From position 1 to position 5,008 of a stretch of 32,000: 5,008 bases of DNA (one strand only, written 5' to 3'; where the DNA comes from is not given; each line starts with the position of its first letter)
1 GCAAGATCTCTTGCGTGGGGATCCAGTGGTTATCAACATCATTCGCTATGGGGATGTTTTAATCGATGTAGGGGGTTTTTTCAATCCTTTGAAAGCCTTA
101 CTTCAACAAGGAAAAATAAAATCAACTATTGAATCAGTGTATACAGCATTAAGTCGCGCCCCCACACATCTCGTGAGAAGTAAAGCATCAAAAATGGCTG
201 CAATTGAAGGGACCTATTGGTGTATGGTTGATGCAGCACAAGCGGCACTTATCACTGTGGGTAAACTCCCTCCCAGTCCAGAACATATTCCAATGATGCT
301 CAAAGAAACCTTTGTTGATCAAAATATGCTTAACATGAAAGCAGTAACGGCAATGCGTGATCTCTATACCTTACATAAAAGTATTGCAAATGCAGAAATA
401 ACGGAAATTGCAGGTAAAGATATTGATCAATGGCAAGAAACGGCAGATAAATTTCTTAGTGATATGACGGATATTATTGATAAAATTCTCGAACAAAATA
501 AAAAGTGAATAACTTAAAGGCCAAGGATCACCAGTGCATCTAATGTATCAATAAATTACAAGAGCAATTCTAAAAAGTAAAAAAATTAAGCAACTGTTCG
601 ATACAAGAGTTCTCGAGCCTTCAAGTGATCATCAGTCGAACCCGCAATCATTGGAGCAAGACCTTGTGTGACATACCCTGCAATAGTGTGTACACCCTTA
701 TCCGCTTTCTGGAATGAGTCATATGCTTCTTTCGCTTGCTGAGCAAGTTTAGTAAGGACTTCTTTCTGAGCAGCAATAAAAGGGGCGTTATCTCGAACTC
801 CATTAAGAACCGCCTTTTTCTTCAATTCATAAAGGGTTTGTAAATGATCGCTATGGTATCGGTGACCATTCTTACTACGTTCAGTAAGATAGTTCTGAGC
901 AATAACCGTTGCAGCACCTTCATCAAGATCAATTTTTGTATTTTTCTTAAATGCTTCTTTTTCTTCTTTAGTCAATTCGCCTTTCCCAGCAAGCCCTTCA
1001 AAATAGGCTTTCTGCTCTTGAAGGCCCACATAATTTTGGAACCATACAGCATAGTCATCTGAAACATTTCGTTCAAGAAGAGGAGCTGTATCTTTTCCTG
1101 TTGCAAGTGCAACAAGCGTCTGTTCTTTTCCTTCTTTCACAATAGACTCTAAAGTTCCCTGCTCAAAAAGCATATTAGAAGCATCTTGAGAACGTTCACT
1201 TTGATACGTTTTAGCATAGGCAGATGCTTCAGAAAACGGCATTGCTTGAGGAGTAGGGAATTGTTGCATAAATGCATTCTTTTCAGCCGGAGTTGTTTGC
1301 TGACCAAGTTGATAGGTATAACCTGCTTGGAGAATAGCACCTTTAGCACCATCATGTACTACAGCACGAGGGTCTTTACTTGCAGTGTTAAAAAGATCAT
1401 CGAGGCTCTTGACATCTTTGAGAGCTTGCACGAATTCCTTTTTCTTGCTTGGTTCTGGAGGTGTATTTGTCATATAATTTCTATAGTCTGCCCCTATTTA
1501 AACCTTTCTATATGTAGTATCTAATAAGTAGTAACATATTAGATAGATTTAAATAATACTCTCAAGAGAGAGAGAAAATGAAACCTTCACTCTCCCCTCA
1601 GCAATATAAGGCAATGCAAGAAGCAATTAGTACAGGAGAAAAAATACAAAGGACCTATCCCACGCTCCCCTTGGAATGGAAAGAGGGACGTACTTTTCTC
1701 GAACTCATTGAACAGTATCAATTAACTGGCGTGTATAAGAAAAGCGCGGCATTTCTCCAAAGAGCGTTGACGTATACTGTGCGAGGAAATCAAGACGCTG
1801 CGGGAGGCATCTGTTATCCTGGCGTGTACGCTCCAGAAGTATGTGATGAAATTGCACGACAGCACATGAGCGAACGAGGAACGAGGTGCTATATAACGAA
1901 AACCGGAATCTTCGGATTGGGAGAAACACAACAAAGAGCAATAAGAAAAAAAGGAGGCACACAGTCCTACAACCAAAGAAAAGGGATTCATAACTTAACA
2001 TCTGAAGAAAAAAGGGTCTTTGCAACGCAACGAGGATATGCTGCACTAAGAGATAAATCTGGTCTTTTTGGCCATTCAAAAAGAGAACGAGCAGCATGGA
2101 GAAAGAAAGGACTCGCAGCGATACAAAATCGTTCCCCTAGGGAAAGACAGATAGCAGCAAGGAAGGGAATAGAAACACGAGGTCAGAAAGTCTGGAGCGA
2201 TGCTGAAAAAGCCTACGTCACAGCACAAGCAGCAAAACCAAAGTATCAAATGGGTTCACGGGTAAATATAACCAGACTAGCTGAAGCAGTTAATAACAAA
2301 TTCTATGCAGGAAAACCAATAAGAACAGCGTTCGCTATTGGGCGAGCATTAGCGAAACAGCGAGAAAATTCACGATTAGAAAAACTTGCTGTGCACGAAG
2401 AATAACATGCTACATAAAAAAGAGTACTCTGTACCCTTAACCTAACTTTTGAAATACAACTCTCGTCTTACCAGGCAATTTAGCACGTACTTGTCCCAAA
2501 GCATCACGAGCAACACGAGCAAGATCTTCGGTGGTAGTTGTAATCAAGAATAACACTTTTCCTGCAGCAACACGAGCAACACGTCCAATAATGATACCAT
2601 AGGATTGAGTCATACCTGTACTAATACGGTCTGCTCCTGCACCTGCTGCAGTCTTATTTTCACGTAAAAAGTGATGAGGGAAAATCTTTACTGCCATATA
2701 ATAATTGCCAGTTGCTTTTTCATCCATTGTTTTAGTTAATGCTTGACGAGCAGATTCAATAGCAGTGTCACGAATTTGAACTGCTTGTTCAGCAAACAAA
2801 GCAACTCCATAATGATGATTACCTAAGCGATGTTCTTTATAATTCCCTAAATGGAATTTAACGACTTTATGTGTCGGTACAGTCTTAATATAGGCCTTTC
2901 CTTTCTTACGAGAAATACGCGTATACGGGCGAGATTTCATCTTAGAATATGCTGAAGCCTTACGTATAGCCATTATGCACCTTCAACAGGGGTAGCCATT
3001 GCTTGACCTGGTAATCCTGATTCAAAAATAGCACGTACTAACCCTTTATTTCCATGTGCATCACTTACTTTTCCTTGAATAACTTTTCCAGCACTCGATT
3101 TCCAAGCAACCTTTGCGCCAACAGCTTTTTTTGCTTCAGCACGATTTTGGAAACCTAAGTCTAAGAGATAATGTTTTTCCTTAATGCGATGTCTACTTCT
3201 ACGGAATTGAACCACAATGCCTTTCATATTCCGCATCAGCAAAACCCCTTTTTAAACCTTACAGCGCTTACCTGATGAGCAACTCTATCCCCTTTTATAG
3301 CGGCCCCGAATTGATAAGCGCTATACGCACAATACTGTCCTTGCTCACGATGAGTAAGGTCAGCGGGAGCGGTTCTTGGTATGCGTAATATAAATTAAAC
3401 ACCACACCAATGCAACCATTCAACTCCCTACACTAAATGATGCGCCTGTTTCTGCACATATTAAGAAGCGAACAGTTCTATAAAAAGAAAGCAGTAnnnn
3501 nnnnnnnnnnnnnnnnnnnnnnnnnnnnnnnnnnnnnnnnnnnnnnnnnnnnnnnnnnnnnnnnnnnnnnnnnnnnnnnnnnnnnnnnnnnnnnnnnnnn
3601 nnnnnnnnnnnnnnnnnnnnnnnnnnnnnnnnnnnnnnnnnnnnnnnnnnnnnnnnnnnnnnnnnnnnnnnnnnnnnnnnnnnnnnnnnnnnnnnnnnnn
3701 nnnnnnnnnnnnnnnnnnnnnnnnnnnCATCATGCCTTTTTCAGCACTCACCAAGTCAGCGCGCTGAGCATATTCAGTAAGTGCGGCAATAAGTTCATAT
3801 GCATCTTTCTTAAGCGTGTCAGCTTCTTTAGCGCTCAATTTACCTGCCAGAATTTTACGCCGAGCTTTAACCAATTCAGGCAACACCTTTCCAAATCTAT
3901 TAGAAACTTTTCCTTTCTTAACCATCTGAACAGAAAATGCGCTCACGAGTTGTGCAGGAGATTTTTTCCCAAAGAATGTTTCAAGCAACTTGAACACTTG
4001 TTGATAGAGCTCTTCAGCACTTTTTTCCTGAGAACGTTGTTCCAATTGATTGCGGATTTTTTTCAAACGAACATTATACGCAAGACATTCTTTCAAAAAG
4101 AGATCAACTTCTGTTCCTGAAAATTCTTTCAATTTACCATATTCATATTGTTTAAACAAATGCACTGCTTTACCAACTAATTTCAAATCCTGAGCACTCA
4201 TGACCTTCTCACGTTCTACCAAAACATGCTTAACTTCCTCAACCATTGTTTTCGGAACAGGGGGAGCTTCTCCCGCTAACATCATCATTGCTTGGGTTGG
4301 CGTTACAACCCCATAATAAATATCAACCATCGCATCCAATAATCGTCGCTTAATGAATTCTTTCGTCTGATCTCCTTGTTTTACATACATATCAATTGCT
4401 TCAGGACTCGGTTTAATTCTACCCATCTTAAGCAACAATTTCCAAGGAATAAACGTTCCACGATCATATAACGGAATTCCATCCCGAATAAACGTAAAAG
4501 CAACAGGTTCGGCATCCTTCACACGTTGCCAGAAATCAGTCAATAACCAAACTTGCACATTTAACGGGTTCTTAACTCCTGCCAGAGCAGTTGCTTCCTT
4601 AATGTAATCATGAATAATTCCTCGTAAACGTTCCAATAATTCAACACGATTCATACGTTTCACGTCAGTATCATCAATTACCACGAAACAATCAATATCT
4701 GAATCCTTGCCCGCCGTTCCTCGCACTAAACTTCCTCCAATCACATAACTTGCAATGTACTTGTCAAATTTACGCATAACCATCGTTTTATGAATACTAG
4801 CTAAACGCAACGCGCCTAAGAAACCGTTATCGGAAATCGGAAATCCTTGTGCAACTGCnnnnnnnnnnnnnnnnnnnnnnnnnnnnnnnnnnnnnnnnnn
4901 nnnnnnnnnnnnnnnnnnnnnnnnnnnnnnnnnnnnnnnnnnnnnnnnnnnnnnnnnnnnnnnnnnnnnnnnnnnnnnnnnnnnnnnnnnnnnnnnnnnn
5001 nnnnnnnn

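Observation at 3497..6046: Divergent pair: large Pol-beta nucleotidyltransferase and a stand-alone DUF5706/Pycsar-effector-like membrane protein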

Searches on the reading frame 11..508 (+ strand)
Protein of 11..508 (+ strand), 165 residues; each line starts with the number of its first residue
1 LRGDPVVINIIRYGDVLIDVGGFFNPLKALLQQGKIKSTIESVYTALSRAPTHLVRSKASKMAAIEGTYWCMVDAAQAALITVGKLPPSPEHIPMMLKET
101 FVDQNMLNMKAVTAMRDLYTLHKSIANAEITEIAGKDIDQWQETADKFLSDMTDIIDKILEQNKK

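Call 3: search_protein_families(library=pfam, proteins=[window:11-508:+], max_evalue=1)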
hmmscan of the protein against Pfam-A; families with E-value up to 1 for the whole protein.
window:11-508:+ (165 aa): 4 families
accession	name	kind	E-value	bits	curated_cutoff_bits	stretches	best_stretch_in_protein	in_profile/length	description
PF15463.11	ECM11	-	0.022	15.7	27.1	1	118-162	45-89/133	Extracellular mutant protein 11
PF25565.1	Ubiquitin_At1g33420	-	0.034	14.5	27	1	69-137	7-72/92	At1g33420-like, ubiquitin-like domain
PF01893.21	UPF0058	-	0.088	13.5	25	1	17-65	6-54/87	Uncharacterised protein family UPF0058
PF02663.19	FmdE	-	0.093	13.2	22.9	1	59-135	29-99/133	FmdE, Molybdenum formylmethanofuran dehydrogenase operon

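Call 4: search_protein_families(library=padloc, proteins=[window:11-508:+], max_evalue=1)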
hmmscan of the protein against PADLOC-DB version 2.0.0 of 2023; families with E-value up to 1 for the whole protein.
window:11-508:+ (165 aa): 0 families

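Call 6: search_protein_families(library=ncbifam, proteins=[window:11-508:+], max_evalue=0.1)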
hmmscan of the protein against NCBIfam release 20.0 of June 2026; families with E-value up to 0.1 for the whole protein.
window:11-508:+ (165 aa): 0 families

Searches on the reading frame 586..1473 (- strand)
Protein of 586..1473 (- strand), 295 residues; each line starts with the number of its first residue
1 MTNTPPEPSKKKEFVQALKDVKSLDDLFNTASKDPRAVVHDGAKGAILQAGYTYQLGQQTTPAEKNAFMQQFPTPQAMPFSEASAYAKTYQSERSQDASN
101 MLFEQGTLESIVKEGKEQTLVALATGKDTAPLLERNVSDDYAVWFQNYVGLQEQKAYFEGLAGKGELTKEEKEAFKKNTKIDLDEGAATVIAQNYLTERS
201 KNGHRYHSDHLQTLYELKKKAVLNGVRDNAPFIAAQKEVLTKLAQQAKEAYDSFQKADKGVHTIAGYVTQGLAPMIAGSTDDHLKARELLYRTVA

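Call 3: search_protein_families(library=pfam, proteins=[window:586-1473:-], max_evalue=1)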
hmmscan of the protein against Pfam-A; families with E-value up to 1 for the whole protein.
window:586-1473:- (295 aa): 0 families

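Call 6: search_protein_families(library=ncbifam, proteins=[window:586-1473:-], max_evalue=0.1)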
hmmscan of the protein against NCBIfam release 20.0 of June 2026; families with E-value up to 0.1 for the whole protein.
window:586-1473:- (295 aa): 1 family
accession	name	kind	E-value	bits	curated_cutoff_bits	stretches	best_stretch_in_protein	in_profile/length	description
NF005076.0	PRK06501.1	equivalog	0.071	12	629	0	237-284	18-64/425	beta-ketoacyl-ACP synthase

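Call 61: search_protein_families(library=phrogs, proteins=[window:586-1473:-], max_evalue=0.01)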
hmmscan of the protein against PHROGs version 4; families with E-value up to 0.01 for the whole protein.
window:586-1473:- (295 aa): 0 families

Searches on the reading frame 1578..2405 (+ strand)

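Call 3: search_protein_families(library=pfam, proteins=[window:1578-2405:+], max_evalue=1)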
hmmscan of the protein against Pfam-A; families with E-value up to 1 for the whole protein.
window:1578-2405:+ (275 aa): 1 family
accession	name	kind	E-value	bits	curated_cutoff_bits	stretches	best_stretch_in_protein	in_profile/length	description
PF13565.12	HTH_32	-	0.025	15.6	33.7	1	169-242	4-60/73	Homeodomain-like domain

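Call 6: search_protein_families(library=ncbifam, proteins=[window:1578-2405:+], max_evalue=0.1)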
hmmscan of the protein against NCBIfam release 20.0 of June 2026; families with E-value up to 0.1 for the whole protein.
window:1578-2405:+ (275 aa): 0 families

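Call 61: search_protein_families(library=phrogs, proteins=[window:1578-2405:+], max_evalue=0.01)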
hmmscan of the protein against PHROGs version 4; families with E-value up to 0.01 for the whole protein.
window:1578-2405:+ (275 aa): 0 families

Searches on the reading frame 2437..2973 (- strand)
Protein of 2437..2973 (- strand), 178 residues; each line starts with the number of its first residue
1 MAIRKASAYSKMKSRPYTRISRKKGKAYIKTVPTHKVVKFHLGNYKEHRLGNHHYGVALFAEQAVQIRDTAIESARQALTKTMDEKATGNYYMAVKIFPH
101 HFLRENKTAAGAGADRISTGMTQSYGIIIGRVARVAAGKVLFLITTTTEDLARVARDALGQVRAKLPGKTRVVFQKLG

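Call 3: search_protein_families(library=pfam, proteins=[window:2437-2973:-], max_evalue=1)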
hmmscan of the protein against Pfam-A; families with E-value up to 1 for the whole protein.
window:2437-2973:- (178 aa): 3 families
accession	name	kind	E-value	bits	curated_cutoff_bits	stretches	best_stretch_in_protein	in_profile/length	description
PF00252.24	Ribosomal_L16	-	4.1e-26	91.9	27.9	1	21-173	6-132/132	Ribosomal protein L16p/L10e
PF08926.16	DUF1908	-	0.023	14.1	27.5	1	67-136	165-233/281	Domain of unknown function (DUF1908)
PF12277.13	DUF3618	-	0.89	10.3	24.9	0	152-166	32-46/47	Protein of unknown function (DUF3618)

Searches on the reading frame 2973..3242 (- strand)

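Call 3: search_protein_families(library=pfam, proteins=[window:2973-3242:-], max_evalue=1)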
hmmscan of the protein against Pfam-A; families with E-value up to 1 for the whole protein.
window:2973-3242:- (89 aa): 2 families
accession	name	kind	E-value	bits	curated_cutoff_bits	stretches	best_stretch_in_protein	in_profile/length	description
PF01247.24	Ribosomal_L35Ae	-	3.1e-15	56.5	27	1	6-86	3-92/95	Ribosomal protein L35Ae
PF01782.24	RimM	-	0.0042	17.7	23.5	0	10-48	42-81/84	RimM N-terminal domain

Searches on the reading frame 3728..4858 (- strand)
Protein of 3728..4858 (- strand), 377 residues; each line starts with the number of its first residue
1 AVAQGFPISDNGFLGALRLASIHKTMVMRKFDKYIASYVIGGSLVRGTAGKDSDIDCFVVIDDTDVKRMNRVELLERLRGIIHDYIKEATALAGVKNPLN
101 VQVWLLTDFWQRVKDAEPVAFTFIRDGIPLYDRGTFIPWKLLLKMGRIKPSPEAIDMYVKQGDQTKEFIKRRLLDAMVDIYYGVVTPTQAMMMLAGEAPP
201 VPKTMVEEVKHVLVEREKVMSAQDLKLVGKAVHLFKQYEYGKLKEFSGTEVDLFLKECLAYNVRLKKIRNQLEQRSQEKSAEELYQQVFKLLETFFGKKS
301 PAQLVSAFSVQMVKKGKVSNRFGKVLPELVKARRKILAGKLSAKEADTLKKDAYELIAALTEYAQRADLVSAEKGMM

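Call 79: predict_structure(alignment_id=A5)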
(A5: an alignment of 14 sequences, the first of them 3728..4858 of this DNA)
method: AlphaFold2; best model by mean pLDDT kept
length: 377 residues; sequences in the alignment: 14
mean_pLDDT: 58.5   pTM: 0.40
mean pLDDT of the five models: 58.5, 58.4, 55.1, 54.5, 53.1
residues with pLDDT >= 90: 0; 70-90: 114; 50-70: 125; < 50: 138
segments of 3 or more residues with pLDDT < 50: 1-10, 37-39, 41-55, 64-73, 93-179, 181-183, 375-377
pLDDT, mean of each block of 10 residues (from residue 1): 37 54 65 55 40 49 49 52 59 48 41 30 36 31 32 34 35 45 50 52 74 82 80 62 57 64 63 67 81 86 88 85 83 75 74 83 74 50
secondary structure, 60 per line:
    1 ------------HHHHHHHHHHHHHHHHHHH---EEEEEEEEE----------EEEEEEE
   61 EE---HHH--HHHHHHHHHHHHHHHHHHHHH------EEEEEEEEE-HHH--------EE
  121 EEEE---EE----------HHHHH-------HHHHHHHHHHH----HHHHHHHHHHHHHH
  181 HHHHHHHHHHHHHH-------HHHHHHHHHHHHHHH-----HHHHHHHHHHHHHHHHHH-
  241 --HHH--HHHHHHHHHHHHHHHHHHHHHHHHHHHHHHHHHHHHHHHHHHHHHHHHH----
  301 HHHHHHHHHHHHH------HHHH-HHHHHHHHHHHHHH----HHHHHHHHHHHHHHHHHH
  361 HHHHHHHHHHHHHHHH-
elements in order: H13-31 E35-43 E54-62 H71-91 E98-106 E119-124 H140-144 H152-162 H167-194 H202-216 H222-239 H248-296 H301-313 H320-323 H325-338 H343-376

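Call 82: fold_search(model_id=the predicted structure, library=pdb)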
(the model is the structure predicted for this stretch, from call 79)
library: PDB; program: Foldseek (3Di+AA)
matches with E <= 10: 436; with E <= 0.001: 0
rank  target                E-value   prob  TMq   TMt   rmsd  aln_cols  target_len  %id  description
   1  6xz0                  1.1e-02  0.96  0.20  0.28  17.9       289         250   14  Crystal structure of spectinomycin adenyltransferase AAD(9) from Enterococcus faecialis with spectinomycin (released 2020-04-15)
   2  5lpa_A                1.3e-02  0.96  0.21  0.28  18.6       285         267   17  AadA E87Q in complex with ATP, calcium and dihydrostreptomycin (released 2018-01-17)
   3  5g4a_A                1.6e-02  0.95  0.21  0.28  18.5       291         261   16  AadA in complex with ATP and magnesium (released 2017-11-29)
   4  7uy4_B                2.1e-02  0.93  0.21  0.28  17.4       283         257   14  Aminoglycoside-modifying enzyme ANT-3,9 in complex with spectinomycin and AMP-PNP (released 2023-05-10)
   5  7uy4_A                2.5e-02  0.92  0.22  0.28  17.4       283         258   14  Aminoglycoside-modifying enzyme ANT-3,9 in complex with spectinomycin and AMP-PNP (released 2023-05-10)
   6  6sxj                  2.6e-02  0.87  0.20  0.28  17.9       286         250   14  Crystal structure of spectinomycin adenyltransferase AAD(9) from Enterococcus faecialis (released 2020-04-15)
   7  6xxq_A                3.3e-02  0.89  0.20  0.29  19.3       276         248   14  Crystal structure of spectinomycin adenyltransferase AAD(9) from Enterococcus faecialis with ATP and spectinomycin (released 2020-04-15)
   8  5luh_B                3.8e-02  0.85  0.22  0.28  18.6       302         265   14  AadA E87Q in complex with ATP, calcium and streptomycin (released 2018-01-17)
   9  5g4a_B                5.1e-02  0.85  0.21  0.29  18.5       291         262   16  AadA in complex with ATP and magnesium (released 2017-11-29)
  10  5luh_A                7.8e-02  0.80  0.21  0.28  18.7       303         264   14  AadA E87Q in complex with ATP, calcium and streptomycin (released 2018-01-17)
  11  4cs6                  8.6e-02  0.63  0.18  0.25  19.0       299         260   13  Crystal structure of AadA - an aminoglycoside adenyltransferase (released 2015-03-25)
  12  6fzb_A                9.5e-02  0.77  0.21  0.28  18.2       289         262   16  AadA in complex with ATP, magnesium and streptomycin (released 2018-06-13)
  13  6e0n                  1.4e-01  0.33  0.17  0.22  19.1       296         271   10  Structure of Elizabethkingia meningoseptica CdnE cyclic dinucleotide synthase with GTP and Apcpp (released 2019-02-20)
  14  6fzb_B                1.5e-01  0.69  0.21  0.28  18.6       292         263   15  AadA in complex with ATP, magnesium and streptomycin (released 2018-06-13)
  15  6e0m                  1.8e-01  0.28  0.17  0.22  19.0       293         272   10  Structure of Elizabethkingia meningoseptica CdnE cyclic dinucleotide synthase (released 2019-02-20)
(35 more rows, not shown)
